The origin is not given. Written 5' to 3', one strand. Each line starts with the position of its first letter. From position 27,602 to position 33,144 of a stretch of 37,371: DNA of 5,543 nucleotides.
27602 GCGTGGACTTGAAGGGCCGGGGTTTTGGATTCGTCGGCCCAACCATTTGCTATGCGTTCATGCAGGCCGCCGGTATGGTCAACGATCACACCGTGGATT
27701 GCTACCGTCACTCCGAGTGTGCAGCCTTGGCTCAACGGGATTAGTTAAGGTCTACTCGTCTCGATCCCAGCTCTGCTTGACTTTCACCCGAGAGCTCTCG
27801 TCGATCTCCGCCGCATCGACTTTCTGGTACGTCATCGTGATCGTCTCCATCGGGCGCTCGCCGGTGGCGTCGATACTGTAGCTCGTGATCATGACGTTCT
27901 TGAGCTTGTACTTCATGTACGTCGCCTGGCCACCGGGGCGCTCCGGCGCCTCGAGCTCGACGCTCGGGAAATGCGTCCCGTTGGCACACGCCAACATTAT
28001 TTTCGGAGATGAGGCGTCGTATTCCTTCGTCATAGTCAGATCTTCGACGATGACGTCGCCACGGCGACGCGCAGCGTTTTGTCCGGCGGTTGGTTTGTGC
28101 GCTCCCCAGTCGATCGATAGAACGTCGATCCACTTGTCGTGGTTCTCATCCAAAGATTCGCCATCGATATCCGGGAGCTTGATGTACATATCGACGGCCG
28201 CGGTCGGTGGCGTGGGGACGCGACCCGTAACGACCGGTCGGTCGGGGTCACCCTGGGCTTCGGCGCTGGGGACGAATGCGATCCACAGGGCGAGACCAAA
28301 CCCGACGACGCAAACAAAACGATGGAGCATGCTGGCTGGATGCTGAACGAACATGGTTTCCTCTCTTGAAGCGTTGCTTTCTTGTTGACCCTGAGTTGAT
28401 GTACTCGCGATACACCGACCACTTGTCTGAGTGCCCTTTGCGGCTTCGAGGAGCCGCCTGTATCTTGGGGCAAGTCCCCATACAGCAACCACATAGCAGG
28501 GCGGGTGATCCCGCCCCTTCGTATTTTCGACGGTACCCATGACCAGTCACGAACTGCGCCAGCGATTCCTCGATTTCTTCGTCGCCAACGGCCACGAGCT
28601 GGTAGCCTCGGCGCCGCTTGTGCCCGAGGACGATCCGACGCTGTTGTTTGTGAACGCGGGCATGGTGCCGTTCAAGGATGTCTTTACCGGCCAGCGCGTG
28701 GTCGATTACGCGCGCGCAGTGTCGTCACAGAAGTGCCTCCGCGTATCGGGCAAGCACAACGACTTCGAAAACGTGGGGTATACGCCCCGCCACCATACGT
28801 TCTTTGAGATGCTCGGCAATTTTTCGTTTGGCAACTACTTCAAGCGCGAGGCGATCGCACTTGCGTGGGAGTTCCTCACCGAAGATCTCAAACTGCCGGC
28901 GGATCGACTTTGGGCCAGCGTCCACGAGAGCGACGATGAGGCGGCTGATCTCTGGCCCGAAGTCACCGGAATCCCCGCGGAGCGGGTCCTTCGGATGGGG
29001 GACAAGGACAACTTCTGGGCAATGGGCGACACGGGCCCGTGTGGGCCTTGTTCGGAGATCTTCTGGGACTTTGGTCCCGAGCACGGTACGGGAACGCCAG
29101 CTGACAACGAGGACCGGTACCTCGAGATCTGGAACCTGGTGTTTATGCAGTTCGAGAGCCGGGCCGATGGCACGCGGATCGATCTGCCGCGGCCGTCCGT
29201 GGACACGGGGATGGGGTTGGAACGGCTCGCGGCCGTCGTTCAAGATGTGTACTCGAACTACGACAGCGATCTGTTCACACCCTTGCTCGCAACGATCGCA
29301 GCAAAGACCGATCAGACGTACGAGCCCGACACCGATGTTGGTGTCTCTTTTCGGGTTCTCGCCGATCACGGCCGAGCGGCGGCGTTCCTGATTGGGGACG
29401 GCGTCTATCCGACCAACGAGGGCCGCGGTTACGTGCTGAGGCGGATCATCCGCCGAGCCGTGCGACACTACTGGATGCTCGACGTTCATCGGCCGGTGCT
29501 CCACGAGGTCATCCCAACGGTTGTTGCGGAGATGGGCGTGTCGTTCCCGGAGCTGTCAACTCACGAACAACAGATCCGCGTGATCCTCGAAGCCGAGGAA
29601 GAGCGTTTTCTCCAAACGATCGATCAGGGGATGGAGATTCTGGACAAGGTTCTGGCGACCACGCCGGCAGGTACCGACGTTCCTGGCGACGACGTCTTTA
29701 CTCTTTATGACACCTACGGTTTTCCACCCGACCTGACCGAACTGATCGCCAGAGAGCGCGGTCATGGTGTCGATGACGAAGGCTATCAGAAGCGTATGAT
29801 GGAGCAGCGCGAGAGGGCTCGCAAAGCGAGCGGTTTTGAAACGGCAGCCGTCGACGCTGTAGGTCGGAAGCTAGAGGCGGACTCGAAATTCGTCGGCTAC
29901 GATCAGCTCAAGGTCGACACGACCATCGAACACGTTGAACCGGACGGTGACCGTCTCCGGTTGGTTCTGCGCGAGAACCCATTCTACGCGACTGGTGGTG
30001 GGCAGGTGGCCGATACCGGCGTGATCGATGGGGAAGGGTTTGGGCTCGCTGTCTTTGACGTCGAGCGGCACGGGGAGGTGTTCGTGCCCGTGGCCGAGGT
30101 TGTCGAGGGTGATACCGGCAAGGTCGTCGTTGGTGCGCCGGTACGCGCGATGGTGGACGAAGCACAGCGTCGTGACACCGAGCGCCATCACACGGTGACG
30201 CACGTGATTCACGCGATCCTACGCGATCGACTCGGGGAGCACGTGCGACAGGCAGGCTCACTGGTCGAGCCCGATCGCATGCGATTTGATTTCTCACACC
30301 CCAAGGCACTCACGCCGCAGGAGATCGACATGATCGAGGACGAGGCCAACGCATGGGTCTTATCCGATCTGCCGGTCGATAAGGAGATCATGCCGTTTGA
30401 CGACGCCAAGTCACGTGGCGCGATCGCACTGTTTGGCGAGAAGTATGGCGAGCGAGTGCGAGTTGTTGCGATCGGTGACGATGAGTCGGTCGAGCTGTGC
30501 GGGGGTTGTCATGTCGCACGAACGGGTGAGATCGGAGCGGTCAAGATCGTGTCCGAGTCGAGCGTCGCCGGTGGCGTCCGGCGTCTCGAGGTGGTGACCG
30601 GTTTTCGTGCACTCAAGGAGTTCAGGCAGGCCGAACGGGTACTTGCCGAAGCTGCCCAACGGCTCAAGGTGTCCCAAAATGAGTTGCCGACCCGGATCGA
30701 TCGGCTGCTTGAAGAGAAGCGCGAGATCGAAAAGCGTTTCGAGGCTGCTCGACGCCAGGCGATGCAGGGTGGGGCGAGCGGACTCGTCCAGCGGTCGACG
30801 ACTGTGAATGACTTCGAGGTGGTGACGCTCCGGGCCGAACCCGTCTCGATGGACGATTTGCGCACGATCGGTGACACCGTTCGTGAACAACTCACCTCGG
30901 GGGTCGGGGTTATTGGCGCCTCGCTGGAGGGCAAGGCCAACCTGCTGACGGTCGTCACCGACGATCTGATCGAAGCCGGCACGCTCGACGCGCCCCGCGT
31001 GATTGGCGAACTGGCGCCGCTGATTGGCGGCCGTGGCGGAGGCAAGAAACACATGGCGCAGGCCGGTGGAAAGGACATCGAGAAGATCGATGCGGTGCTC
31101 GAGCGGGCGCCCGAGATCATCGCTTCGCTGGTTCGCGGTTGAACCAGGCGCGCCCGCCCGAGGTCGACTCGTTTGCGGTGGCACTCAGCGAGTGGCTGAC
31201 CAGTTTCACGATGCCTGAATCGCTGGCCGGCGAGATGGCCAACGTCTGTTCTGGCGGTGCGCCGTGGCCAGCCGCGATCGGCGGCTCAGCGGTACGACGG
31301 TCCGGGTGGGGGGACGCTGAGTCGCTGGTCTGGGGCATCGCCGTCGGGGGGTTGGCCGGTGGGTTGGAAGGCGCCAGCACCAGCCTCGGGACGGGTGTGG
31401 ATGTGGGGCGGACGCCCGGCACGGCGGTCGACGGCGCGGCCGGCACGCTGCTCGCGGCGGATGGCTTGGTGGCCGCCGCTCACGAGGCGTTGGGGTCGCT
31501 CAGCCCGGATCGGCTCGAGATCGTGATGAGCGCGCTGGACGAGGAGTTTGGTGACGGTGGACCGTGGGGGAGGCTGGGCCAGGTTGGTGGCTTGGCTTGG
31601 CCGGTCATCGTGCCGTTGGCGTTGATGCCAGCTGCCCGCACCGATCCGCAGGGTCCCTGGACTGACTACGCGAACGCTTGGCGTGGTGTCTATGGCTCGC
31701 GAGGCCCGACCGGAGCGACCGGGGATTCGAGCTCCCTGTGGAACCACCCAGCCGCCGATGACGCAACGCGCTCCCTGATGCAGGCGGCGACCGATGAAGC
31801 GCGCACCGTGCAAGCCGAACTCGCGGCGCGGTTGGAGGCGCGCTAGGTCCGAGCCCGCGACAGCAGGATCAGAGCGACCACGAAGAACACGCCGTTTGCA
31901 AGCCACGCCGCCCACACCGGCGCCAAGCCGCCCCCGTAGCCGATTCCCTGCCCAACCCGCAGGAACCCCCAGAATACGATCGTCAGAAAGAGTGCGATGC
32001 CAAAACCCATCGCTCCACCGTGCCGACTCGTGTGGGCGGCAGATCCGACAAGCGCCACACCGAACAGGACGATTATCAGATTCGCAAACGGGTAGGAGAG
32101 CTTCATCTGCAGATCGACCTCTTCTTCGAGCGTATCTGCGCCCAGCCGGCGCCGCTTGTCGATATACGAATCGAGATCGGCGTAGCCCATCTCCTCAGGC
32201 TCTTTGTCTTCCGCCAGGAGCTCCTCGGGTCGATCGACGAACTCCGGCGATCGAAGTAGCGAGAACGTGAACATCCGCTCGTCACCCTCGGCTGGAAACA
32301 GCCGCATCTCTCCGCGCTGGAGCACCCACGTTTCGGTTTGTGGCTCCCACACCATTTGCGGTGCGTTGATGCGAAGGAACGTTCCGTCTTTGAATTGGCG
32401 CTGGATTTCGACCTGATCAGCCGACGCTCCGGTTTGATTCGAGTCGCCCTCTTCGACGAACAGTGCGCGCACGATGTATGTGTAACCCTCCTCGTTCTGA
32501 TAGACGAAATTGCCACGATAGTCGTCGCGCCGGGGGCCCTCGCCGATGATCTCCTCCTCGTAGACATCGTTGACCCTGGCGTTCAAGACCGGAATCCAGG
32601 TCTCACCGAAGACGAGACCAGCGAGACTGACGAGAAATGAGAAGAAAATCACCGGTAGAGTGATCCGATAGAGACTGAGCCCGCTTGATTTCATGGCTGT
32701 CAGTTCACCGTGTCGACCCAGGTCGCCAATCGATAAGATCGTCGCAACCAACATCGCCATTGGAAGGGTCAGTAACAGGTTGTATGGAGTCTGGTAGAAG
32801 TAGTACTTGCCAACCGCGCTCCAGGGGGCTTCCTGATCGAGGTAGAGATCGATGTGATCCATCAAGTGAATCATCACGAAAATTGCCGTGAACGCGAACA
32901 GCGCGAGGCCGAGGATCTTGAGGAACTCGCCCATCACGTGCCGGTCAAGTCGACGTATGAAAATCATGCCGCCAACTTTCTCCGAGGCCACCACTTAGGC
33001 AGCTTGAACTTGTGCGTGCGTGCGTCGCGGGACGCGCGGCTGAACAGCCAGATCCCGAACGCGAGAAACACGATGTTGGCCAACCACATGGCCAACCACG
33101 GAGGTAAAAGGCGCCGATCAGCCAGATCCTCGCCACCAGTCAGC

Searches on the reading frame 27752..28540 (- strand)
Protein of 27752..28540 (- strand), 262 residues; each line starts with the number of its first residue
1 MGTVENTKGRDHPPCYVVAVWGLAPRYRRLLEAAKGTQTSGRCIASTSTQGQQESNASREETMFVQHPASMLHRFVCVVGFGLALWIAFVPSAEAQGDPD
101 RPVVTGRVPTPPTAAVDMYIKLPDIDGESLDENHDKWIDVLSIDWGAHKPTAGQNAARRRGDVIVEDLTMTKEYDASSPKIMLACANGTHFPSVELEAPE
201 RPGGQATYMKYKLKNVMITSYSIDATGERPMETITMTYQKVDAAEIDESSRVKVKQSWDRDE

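Call 14: search_protein_families(library=pfam, proteins=[window:27752-28540:-])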
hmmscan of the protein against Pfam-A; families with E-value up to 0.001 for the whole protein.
window:27752-28540:- (262 aa): 1 family
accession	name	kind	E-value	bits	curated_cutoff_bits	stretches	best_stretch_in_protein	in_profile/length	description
PF05638.18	T6SS_HCP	-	1.7e-35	122.5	23.5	1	119-242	1-126/129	Type VI secretion system effector, Hcp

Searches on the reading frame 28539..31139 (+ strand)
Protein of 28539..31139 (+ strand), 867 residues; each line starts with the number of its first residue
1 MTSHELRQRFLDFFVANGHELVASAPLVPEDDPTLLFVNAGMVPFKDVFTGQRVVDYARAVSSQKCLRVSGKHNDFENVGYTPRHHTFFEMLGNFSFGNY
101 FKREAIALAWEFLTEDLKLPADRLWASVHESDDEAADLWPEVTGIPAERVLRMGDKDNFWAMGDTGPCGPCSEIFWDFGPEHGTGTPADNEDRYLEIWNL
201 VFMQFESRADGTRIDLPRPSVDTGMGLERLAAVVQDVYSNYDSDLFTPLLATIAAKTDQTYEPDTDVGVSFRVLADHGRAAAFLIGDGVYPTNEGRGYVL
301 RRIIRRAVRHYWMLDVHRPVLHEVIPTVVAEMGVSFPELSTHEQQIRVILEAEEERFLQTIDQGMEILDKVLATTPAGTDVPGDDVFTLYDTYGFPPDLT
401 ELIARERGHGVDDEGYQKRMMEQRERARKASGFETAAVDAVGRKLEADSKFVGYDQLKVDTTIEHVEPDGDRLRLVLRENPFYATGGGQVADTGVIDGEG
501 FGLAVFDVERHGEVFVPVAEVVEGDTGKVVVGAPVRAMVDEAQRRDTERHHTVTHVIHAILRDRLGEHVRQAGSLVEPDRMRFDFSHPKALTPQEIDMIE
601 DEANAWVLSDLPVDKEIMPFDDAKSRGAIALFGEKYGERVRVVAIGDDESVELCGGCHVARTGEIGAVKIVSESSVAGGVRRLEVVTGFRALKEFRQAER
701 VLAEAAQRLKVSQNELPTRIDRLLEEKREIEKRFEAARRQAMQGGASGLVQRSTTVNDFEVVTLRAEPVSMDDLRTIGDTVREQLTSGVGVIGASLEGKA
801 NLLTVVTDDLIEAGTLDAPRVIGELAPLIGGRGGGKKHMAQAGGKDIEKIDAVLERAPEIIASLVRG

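Call 14: search_protein_families(library=pfam, proteins=[window:28539-31139:+])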
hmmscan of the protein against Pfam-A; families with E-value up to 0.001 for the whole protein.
window:28539-31139:+ (867 aa): 3 families
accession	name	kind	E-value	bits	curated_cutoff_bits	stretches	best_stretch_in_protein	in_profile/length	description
PF01411.24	tRNA-synt_2c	-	3.1e-199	663.5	30.3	1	5-541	1-550/552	tRNA synthetases class II (A)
PF07973.19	tRNA_SAD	-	5.4e-17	61.9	24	1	640-684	1-44/44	Threonyl and Alanyl tRNA synthetase second additional domain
PF02272.25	DHHA1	-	2.8e-09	37.8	25.9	1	763-862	6-101/102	DHHA1 domain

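Call 43: find_encoding_contigs(protein=window:28539-31139:+, max_places=3, flank=10000)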
Protein window:28539-31139:+ (867 aa): 2 contigs read that carry it; 2 places shown.
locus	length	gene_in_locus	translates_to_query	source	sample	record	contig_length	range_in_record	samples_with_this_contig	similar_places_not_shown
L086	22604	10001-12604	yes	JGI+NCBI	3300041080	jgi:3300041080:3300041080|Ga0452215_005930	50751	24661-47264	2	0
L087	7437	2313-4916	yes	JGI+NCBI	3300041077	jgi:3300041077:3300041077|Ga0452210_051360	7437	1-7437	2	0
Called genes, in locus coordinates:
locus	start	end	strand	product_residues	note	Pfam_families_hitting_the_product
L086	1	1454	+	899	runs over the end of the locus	PF01326:PPDK_N, PF00391:PEP-utilizers, PF02896:PEP-utilizers_C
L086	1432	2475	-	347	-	PF04015:DUF362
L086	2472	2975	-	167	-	-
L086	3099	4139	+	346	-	PF05544:Pro_racemase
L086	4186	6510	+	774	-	PF00930:DPPIV_N, PF00756:Esterase (faint), PF20434:BD-FAE (faint), PF00326:Peptidase_S9, PF01738:DLH (weak), PF12146:Hydrolase_4 (faint)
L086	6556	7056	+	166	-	PF01625:PMSR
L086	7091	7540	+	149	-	PF21982:RecX_HTH1 (weak), PF02631:RecX_HTH2 (faint), PF21981:RecX_HTH3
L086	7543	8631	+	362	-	PF08240:ADH_N, PF16912:Glu_dehyd_C, PF00107:ADH_zinc_N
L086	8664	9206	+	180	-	PF03352:Adenine_glyco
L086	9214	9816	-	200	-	PF05638:T6SS_HCP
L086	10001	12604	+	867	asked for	PF01411:tRNA-synt_2c, PF07973:tRNA_SAD, PF02272:DHHA1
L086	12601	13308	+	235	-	-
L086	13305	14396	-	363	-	PF03739:LptF_LptG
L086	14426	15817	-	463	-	PF03739:LptF_LptG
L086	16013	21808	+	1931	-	PF14349:SprA_N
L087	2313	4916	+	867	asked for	PF01411:tRNA-synt_2c, PF07973:tRNA_SAD, PF02272:DHHA1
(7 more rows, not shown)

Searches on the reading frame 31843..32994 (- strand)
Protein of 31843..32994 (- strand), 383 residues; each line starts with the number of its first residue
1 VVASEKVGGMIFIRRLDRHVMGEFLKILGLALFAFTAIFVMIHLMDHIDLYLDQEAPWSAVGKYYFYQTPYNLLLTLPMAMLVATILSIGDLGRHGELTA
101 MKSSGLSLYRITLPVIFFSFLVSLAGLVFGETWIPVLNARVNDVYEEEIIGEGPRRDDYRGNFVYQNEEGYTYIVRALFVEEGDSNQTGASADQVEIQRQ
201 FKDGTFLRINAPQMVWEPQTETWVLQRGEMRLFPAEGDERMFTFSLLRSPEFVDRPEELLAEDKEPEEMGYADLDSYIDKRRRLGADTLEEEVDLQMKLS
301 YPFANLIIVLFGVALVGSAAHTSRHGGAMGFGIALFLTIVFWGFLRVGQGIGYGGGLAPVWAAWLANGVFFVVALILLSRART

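Call 14: search_protein_families(library=pfam, proteins=[window:31843-32994:-])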
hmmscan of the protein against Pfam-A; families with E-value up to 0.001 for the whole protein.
window:31843-32994:- (383 aa): 1 family
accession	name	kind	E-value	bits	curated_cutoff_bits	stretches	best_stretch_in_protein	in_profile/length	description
PF03739.19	LptF_LptG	-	2.5e-71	241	27.9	1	18-380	1-353/353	Lipopolysaccharide export system permease LptF/LptG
